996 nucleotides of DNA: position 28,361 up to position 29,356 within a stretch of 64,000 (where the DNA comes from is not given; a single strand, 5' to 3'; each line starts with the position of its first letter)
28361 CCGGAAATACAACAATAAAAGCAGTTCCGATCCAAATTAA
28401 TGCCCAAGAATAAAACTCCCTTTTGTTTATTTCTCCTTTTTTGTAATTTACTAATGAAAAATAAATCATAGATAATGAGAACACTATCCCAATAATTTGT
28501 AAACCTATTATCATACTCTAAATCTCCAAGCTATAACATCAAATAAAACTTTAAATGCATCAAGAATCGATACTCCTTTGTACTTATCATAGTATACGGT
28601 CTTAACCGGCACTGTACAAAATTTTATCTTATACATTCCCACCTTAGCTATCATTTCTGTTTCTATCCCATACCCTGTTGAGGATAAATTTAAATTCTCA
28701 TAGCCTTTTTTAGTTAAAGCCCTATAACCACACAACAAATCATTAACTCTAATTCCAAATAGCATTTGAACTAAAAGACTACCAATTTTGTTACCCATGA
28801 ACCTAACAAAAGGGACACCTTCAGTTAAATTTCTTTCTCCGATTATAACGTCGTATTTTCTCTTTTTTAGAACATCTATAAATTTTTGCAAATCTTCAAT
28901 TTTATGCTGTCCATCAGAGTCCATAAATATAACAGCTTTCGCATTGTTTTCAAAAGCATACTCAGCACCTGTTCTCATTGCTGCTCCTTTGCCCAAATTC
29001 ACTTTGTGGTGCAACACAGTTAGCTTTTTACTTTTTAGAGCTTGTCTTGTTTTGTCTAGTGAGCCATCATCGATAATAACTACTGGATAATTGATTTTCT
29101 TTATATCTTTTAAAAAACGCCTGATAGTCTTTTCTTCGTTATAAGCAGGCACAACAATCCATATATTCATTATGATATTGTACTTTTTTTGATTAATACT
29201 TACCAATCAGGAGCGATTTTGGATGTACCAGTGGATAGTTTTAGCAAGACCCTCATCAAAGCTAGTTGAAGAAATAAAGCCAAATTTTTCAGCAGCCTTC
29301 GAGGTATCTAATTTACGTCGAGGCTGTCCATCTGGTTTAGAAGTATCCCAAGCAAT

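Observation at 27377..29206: Gtr-like module: polyprenyl-phosphate sugar synthase plus DUF2304-like small membrane protein, feeding GT-C enzymes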

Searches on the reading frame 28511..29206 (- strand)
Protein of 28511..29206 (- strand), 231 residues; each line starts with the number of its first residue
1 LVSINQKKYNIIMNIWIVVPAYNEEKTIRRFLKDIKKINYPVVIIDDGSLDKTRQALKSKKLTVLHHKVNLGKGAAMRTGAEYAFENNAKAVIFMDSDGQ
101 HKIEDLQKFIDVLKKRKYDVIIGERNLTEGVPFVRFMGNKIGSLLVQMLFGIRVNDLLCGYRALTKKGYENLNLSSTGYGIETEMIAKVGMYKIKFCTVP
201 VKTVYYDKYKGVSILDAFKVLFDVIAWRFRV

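Call 4: search_protein_families(library=pfam, proteins=[window:28511-29206:-], max_evalue=0.01)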
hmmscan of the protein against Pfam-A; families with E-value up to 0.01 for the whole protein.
window:28511-29206:- (231 aa): 3 families
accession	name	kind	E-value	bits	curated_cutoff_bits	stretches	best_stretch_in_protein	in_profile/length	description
PF00535.33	Glycos_transf_2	-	5e-28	98.6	23.3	1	17-139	2-129/168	Glycosyl transferase family 2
PF10111.15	Glyco_tranf_2_2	-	3.2e-05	24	27.3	1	17-120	2-113/276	Glycosyltransferase like family 2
PF00465.25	Fe-ADH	-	0.0081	16.2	31.3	0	43-123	4-86/168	Iron-containing alcohol dehydrogenase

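Call 5: search_protein_families(library=ncbifam, proteins=[window:28511-29206:-], max_evalue=0.001)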
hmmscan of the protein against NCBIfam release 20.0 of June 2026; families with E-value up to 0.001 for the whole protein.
window:28511-29206:- (231 aa): 17 families
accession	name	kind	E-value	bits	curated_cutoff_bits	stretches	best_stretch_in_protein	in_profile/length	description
NF058614.1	PPMAGASynPpgS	equivalog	2.2e-37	128.6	370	1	15-225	2-220/226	polyprenyl-phospho-N-acetylgalactosaminyl synthase PpgS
TIGR04182.1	glyco_TIGR04182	equivalog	2.5e-30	105.9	325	1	15-202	2-189/293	S-layer glycoprotein N-glycosyltransferase AglJ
NF041391.1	DPhHxTase_Halo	equivalog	3.9e-15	55.4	375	1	21-219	3-196/213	dolichyl-phosphate hexose transferase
NF047588.1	GlcsyltransPgfSStrep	equivalog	2.4e-14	53.3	500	1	13-172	1-167/308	glycosyltransferase PgfS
TIGR03937.1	PgaC_IcaA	equivalog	5e-13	48.8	422.3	1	7-99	39-136/407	poly-beta-1,6-N-acetyl-D-glucosamine synthase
TIGR04283.1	glyco_like_mftF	equivalog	2.2e-12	47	182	1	17-117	3-101/221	TIGR04283 family arsenosugar biosynthesis glycosyltransferase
NF047683.1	TeichurnBiosyTuaG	equivalog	5.1e-11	42.7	400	1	14-120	7-118/252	teichuronic acid biosynthesis protein TuaG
NF041875.1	EPS_EpsD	equivalog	7.1e-10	38.8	370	1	17-125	3-116/325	exopolysaccharide biosynthesis glycosyltransferase EpsD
TIGR01556.1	rhamnosyltran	subfamily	7.7e-10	38.4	200.55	1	26-129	8-115/281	rhamnosyltransferase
TIGR03965.1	mycofact_glyco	equivalog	7.8e-09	34.9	280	1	13-103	74-169/467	mycofactocin biosynthesis glycosyltransferase MftF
NF007986.1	PRK10714.1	equivalog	7e-08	31.8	529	1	11-166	4-166/316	undecaprenyl-phosphate 4-deoxy-4-formamido-L-arabinose transferase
NF007482.0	PRK10073.1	equivalog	1.4e-06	27.5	423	1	13-121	6-118/334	glycosyltransferase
TIGR03111.1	glyc2_xrt_Gpos1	hypoth_equivalog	2.3e-06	26.7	363.95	1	9-112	45-155/439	TIGR03111 family XrtG-associated glycosyltransferase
TIGR03469.1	HpnB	hypoth_equivalog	2.7e-06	26.7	379.25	1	11-120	42-167/386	hopene-associated glycosyltransferase HpnB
NF010496.0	PRK13915.1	equivalog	3.1e-06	26.5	262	1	13-98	31-126/307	glucosyl-3-phosphoglycerate synthase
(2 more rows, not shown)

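Call 6: search_solved_structures(query=window:28511-29206:-, max_evalue=0.001)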
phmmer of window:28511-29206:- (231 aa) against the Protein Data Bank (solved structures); distinct sequences matched with E-value up to 0.001: 11.
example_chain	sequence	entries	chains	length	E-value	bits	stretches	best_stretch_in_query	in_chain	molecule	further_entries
5mlz_A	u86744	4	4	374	1.1e-13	54.7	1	9-228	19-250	Dolichol monophosphate mannose synthase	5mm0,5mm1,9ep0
5eke_A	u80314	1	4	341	2.1e-09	40.7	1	10-154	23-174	Uncharacterized glycosyltransferase sll0501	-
5ekp_C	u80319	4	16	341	2.1e-09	40.7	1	10-154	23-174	Uncharacterized glycosyltransferase sll0501 | Glycosyltransferase sll0501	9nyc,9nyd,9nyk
9nye_A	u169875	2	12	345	2.2e-09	40.7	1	10-154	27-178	Glycosyltransferase sll0501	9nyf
6p61_A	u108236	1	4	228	1e-06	31.9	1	15-97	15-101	Glycosyltransferase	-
5hea_A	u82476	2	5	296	1.4e-05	28.2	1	15-99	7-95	Putative glycosyltransferase (GalT1)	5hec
9bhc_C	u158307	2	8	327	0.00011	25.3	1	13-165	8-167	Undecaprenyl-phosphate 4-deoxy-4-formamido-L-arabinose transferase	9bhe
5tze_C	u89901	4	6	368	0.00011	25.2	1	15-122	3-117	Glycosyl transferase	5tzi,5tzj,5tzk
8vxh_A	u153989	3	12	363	0.00013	25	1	13-165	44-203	Undecaprenyl-phosphate 4-deoxy-4-formamido-L-arabinose transferase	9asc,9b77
9hwj_A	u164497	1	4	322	0.00015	24.8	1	12-165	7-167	Undecaprenyl-phosphate 4-deoxy-4-formamido-L-arabinose transferase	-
5tz8_A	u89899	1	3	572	0.0002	24.4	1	15-122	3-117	Glycosyl transferase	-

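Call 26: find_homologous_proteins(query=window:28511-29170:-, max_evalue=0.001)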
Query window:28511-29170:- (219 aa): 489 proteins with E <= 0.001 among 711 candidates; the best 120 are listed.
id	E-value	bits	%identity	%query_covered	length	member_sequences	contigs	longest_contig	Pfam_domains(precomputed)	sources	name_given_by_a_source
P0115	2.2e-140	484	100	100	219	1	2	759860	PF00535.33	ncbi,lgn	-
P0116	9.0e-86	305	61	100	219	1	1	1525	PF00535.33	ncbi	-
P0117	1.1e-85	305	61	100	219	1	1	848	PF00535.33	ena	-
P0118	1.2e-85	305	61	100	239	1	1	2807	PF13641.13,PF00535.33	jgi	jgi:glycosyltransferase involved in cell wall biosynthesis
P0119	1.0e-84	302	61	100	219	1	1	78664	PF13641.13,PF00535.33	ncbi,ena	-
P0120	3.2e-84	300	58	100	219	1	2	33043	PF00535.33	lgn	-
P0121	4.3e-84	300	60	100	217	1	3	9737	PF00535.33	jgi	jgi:glycosyltransferase involved in cell wall biosynthesis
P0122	7.1e-84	299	60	100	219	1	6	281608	PF13641.13,PF00535.33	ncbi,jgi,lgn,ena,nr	ncbi:glycosyltransferase family 2 protein [Patescibacteria group bacterium]|nr:glycosyltransferase f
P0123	1.1e-83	298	59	100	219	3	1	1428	PF00535.33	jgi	jgi:glycosyltransferase involved in cell wall biosynthesis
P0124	5.8e-83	296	59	100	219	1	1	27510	PF13641.13,PF00535.33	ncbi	-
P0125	7.5e-82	292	58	100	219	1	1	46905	PF00535.33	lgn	-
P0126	1.8e-81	291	60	100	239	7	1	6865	PF13641.13,PF00535.33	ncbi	-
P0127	1.8e-81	291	57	100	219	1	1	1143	PF13641.13,PF00535.33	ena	-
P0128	2.0e-81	291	58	100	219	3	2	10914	PF13641.13,PF00535.33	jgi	jgi:glycosyltransferase involved in cell wall biosynthesis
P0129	6.2e-81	289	59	100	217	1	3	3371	PF00535.33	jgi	jgi:glycosyltransferase involved in cell wall biosynthesis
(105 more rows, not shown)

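Call 30: search_solved_structures(query=A2, max_evalue=0.001, show_alignments=2)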
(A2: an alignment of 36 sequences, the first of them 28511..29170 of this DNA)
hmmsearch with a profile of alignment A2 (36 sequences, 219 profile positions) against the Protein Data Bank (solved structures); distinct sequences matched with E-value up to 0.001: 23.
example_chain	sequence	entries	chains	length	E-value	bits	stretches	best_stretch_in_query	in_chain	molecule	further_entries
5mlz_A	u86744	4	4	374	7.8e-22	81.3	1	1-216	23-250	Dolichol monophosphate mannose synthase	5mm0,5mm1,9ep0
5eke_A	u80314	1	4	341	3.7e-15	59.5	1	2-160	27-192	Uncharacterized glycosyltransferase sll0501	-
5ekp_C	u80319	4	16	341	3.7e-15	59.5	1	2-160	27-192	Uncharacterized glycosyltransferase sll0501 | Glycosyltransferase sll0501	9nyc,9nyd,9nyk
9nye_A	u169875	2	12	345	3.8e-15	59.5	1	2-160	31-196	Glycosyltransferase sll0501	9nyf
5tze_C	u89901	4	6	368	7e-11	45.5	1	1-110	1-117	Glycosyl transferase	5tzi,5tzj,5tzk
9bhc_C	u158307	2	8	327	8.8e-11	45.2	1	2-153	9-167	Undecaprenyl-phosphate 4-deoxy-4-formamido-L-arabinose transferase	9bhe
5tz8_A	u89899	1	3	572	1e-10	45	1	1-110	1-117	Glycosyl transferase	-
8vxh_A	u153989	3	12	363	1.1e-10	44.9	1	2-152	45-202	Undecaprenyl-phosphate 4-deoxy-4-formamido-L-arabinose transferase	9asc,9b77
9hwj_A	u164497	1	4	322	3.1e-10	43.4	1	2-154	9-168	Undecaprenyl-phosphate 4-deoxy-4-formamido-L-arabinose transferase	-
5hea_A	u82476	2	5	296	2.3e-08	37.3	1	3-108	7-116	Putative glycosyltransferase (GalT1)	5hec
2z87_A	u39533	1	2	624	2.4e-08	37.3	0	3-69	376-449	Chondroitin synthase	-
2z86_A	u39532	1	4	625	2.4e-08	37.3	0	3-69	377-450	Chondroitin synthase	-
22ao_A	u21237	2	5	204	3.9e-07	33.3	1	6-154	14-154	GmaR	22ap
6p61_A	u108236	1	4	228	4e-07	33.3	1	3-89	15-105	Glycosyltransferase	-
3bcv_A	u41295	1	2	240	5.4e-07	32.8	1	2-111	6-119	Putative glycosyltransferase protein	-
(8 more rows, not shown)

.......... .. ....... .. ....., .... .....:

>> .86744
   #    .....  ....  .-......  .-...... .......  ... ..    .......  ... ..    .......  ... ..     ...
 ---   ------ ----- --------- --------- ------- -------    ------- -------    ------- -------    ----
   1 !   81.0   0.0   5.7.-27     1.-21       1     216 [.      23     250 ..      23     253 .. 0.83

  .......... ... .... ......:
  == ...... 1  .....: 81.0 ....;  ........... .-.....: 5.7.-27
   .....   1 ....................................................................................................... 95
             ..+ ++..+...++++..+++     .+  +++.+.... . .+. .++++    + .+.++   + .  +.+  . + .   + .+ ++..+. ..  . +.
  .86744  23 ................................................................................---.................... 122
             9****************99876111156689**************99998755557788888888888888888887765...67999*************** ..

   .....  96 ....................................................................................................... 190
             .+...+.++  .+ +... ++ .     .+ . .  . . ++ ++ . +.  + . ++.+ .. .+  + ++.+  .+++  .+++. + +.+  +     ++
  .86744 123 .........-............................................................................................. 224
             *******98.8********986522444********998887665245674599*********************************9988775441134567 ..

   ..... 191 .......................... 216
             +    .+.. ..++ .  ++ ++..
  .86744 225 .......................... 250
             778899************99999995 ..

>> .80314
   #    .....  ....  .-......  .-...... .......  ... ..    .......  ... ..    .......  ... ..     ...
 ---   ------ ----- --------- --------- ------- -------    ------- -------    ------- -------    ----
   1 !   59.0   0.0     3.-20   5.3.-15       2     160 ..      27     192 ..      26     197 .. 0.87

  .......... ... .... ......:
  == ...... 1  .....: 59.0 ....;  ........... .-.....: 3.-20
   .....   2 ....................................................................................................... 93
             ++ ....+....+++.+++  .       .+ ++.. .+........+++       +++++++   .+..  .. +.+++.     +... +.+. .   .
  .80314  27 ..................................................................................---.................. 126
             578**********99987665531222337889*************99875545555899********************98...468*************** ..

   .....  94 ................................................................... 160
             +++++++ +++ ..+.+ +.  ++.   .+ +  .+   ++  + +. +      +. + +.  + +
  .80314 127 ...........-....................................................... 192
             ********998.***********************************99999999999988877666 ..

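Call 35: predict_structure(alignment_id=A2)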
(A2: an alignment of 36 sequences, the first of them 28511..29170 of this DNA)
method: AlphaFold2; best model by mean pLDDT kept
length: 219 residues; sequences in the alignment: 36
mean_pLDDT: 86.6   pTM: 0.86
mean pLDDT of the five models: 86.6, 86.3, 85.2, 85.1, 84.7
residues with pLDDT >= 90: 105; 70-90: 94; 50-70: 16; < 50: 4
segments of 3 or more residues with pLDDT < 50: 197-199
pLDDT, mean of each block of 10 residues (from residue 1): 94 90 90 93 83 90 92 97 89 94 94 78 82 89 86 96 84 92 92 56 69 74
secondary structure, 60 per line:
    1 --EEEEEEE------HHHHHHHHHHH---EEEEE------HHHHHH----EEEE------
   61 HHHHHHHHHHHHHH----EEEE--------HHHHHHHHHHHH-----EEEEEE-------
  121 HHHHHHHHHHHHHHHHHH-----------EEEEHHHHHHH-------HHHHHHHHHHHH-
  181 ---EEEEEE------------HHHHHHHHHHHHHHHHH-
elements in order: E3-9 H16-26 E30-34 H41-46 E51-54 H61-74 E79-82 H91-102 E108-113 H121-138 E150-153 H154-160 H168-179 E184-189 H202-218

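Call 39: fold_search(model_id=the predicted structure, library=pdb)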
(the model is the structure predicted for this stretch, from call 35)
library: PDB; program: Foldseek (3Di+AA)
matches with E <= 10: 1506; with E <= 0.001: 328
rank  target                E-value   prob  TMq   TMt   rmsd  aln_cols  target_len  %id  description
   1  9b77_A                9.1e-14  1.00  0.72  0.52   3.8       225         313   20  Cryo-EM Structure of the Glycosyltransferase ArnC from Salmonella enterica in the Apo State Determined on Krios micros (released 2025-02-05)
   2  8vxh_A                2.0e-13  1.00  0.73  0.53   3.6       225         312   21  Cryo-EM Structure of the Glycosyltransferase ArnC from Salmonella enterica in the Apo State Determined on Talos Arctic (released 2025-02-05)
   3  9bhe_A                3.3e-13  1.00  0.78  0.57   3.1       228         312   20  Salmonella undecaprenyl-phosphate 4-deoxy-4-formamido-L-arabinose transferase (ArnC) bound to UDP (released 2025-02-12)
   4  9bhc_A                3.3e-13  1.00  0.74  0.54   3.4       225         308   19  Salmonella undecaprenyl-phosphate 4-deoxy-4-formamido-L-arabinose transferase (ArnC) (released 2025-02-12)
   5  9nyd_B                3.3e-13  1.00  0.76  0.57   3.9       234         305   19  Cryo-EM structure of the glycosyltransferase GtrB in the pre-catalysis and product-bound state (released 2025-12-17)
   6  9bhc_B                4.2e-13  1.00  0.75  0.55   3.4       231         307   18  Salmonella undecaprenyl-phosphate 4-deoxy-4-formamido-L-arabinose transferase (ArnC) (released 2025-02-12)
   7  9nyd_A                4.5e-13  1.00  0.76  0.55   3.4       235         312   20  Cryo-EM structure of the glycosyltransferase GtrB in the pre-catalysis and product-bound state (released 2025-12-17)
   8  9nyc_A                5.8e-13  1.00  0.80  0.57   2.8       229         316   21  Cryo-EM structure of the glycosyltransferase GtrB in the substrate-bound state (released 2025-12-17)
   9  9nyf_A                6.2e-13  1.00  0.76  0.56   3.3       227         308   22  Cryo-EM structure of the glycosyltransferase GtrB (tetramer volume) (released 2025-12-17)
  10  9nyd_C                7.0e-13  1.00  0.75  0.55   3.6       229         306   22  Cryo-EM structure of the glycosyltransferase GtrB in the pre-catalysis and product-bound state (released 2025-12-17)
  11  9asc_A                9.7e-13  1.00  0.76  0.54   3.2       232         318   18  Cryo-EM Structure of the Glycosyltransferase ArnC from Salmonella enterica in the UDP-bound State Determined on Talos  (released 2025-02-05)
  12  9bhe_B                2.9e-12  1.00  0.78  0.57   3.1       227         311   19  Salmonella undecaprenyl-phosphate 4-deoxy-4-formamido-L-arabinose transferase (ArnC) bound to UDP (released 2025-02-12)
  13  5ekp_C                3.3e-12  1.00  0.65  0.48   5.2       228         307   21  Structure of the polyisoprenyl-phosphate glycosyltransferase GtrB (WT) (released 2016-01-06)
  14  5eke_C                4.0e-12  1.00  0.64  0.47   5.2       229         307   21  Structure of the polyisoprenyl-phosphate glycosyltransferase GtrB (F215A mutant) (released 2016-01-06)
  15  7pdo                  8.0e-12  1.00  0.76  0.57   3.9       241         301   18  Crystal structure of Mycobacterium hassiacum glucosyl-3-phosphoglycerate synthase at pH 5.5 in complex with UDP (released 2023-02-15)
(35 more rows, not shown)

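Call 49: search_dna_similar(query=window:28511-29170:-, collection=plasmids, mode=protein, max_evalue=1e-8, max_rows=25)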
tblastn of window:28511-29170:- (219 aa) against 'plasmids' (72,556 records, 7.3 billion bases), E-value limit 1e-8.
Records with a match: 344; places in all: 374; records where one place covers at least 80% of the query: 292.
Best place of each record, by identity: <60% 344.
By first word of the organism name: Ralstonia 102; Rhizobium 26; Haladaptatus 12; Pseudoalteromonas 10; Haloferax 9; Halorussus 8; Halobaculum 8; Azospirillum 8; Sinorhizobium 6; Acinetobacter 6; and 83 more.
By predicted mobility (MOB-suite, as given by PLSDB): non-mobilizable 214; mobilizable 117; conjugative 13.
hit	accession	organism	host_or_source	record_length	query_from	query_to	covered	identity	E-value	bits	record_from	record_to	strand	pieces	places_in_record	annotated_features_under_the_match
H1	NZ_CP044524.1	Halorussus halophilus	pure culture,marine solar saltern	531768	3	195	88%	34.0%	4e-31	126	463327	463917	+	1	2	glycosyltransferase family 2 protein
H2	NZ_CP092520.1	Cetobacterium somerae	Danio rerio,tissue sample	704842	1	217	99%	29.9%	6e-11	69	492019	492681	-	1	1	glycosyltransferase family 2 protein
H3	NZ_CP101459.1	Natrononativus amylolyticus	cell culture,sediment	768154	7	200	89%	33.0%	2e-27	116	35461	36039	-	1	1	glycosyltransferase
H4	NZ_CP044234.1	Lactiplantibacillus plantarum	metagenomic assembly,Fermented onions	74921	3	214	97%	30.1%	7e-24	105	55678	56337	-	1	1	bifunctional glycosyltransferase family 2/GtrA family protein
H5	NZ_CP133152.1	Sinorhizobium chiapasense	Acaciella angustissima,cell culture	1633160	3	216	98%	29.6%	2e-20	96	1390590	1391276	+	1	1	none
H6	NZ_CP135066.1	Streptococcus suis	Homo sapiens,ascitic fluid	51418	1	209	95%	30.3%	5e-20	95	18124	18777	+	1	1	glycosyltransferase family 2 protein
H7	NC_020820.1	Levilactobacillus brevis KB290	-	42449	3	214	97%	29.8%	2e-24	107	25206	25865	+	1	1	bifunctional glycosyltransferase family 2/GtrA family protein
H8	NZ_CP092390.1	Priestia megaterium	Bolboschoenus planiculmis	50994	5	194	87%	33.0%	7e-24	105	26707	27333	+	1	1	glycosyltransferase family 2 protein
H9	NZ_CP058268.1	Priestia megaterium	cell culture,potash salt dump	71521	5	194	87%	33.0%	7e-24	105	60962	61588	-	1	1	glycosyltransferase family 2 protein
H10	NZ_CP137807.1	Priestia megaterium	Bacillus megaterium assembly,Arshan ...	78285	5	194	87%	33.0%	7e-24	105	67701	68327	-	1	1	glycosyltransferase family 2 protein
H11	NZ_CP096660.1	Halorussus limi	cell culture,saline soil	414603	7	199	88%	32.5%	4e-26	112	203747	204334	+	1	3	glycosyltransferase family 2 protein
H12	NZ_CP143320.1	Cetobacterium somerae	intestine of Yellow Catfish,pure culture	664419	1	217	99%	28.9%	4e-10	66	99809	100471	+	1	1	glycosyltransferase family 2 protein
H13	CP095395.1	Natribaculum longum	cell culture,saline soil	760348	7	200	89%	31.8%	1e-23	105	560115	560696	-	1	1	none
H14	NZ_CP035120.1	Halorussus pelagicus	pure culture,salted brown alga Laminaria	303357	7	199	88%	32.0%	3e-24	107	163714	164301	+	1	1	glycosyltransferase family 2 protein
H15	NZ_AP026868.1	Aureispira anguillae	Anguilla japonica,Standard,head of ...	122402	1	212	97%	29.0%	1e-27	116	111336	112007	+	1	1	DUF2062 domain-containing protein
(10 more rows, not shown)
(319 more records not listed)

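Call 50: get_annotated_region(hit=H6, flank=4000)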
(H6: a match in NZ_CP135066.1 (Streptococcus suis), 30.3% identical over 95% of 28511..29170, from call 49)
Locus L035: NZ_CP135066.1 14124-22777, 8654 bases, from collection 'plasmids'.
description: Streptococcus suis strain ID24665 plasmid pID24665-SS1, complete sequence
organism: Streptococcus suis (NCBI taxid 1307)
taxonomy: Bacteria; Bacillota; Bacilli; Lactobacillales; Streptococcaceae; Streptococcus; Streptococcus suis
host: -; source: Homo sapiens,ascitic fluid; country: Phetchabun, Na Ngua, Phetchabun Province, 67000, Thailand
typing (MOB-suite, as given by PLSDB): non-mobilizable
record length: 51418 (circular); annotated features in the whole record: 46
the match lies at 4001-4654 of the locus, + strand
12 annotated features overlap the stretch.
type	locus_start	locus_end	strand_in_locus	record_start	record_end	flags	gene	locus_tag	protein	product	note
CDS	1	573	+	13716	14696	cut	-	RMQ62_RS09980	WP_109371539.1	glycosyltransferase family 2 protein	-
CDS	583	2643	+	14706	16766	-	-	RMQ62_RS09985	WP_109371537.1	rhamnan synthesis F family protein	-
CDS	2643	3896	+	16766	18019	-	-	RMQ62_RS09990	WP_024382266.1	glycosyltransferase family 4 protein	-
CDS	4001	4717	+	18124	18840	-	-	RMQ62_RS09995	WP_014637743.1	glycosyltransferase family 2 protein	-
CDS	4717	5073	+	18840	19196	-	-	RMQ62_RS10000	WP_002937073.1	DUF2304 domain-containing protein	-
CDS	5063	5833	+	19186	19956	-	-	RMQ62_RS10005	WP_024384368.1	glycosyltransferase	-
CDS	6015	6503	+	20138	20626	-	-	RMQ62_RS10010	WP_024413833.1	EbsA family protein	-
CDS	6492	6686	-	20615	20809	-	-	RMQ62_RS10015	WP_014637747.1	ferredoxin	-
CDS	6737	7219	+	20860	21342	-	-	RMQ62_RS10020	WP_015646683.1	SAG1386/EF1546 family surface-associated protein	-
CDS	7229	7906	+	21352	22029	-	cmk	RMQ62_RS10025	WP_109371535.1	(d)CMP kinase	GO:0015949 - nucleobase-containing small molecule interconversion [Evidence IEA]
CDS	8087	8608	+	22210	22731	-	infC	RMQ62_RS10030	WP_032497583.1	translation initiation factor IF-3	GO:0006413 - translational initiation [Evidence IEA]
CDS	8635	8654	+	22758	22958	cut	rpmI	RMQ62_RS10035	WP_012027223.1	50S ribosomal protein L35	GO:0006412 - translation [Evidence IEA]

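Call 51: get_annotated_region(hit=H8, flank=4000)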
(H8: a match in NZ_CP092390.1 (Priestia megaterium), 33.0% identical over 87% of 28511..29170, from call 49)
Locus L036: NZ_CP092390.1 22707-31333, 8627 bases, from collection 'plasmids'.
description: Priestia megaterium strain BP01R2 plasmid pBP01R2c, complete sequence
organism: Priestia megaterium (NCBI taxid 1404)
taxonomy: Bacteria; Bacillota; Bacilli; Bacillales; Bacillaceae; Priestia; Priestia megaterium
host: -; source: Bolboschoenus planiculmis; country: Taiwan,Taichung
typing (MOB-suite, as given by PLSDB): non-mobilizable; replicon rep_cluster_385
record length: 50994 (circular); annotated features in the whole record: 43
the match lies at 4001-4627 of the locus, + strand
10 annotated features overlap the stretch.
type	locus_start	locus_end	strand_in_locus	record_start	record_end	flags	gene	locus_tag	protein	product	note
CDS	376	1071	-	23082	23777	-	-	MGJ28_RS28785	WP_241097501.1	hypothetical protein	-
CDS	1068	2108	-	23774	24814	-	-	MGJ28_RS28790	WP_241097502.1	FtsK/SpoIIIE domain-containing protein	-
CDS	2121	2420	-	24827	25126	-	-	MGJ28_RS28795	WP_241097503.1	hypothetical protein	-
CDS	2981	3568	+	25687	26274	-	-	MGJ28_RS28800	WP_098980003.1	hypothetical protein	-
CDS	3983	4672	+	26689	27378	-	-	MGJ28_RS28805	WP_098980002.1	glycosyltransferase family 2 protein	-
CDS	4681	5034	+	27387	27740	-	-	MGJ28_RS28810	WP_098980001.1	DUF2304 domain-containing protein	-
CDS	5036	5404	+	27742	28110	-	-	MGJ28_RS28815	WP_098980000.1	EamA family transporter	-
CDS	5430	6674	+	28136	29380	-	-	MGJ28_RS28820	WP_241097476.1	glycosyltransferase family 39 protein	-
CDS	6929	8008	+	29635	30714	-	-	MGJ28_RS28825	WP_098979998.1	acyltransferase family protein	-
CDS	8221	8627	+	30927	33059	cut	-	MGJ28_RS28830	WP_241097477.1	cell wall-binding repeat-containing protein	-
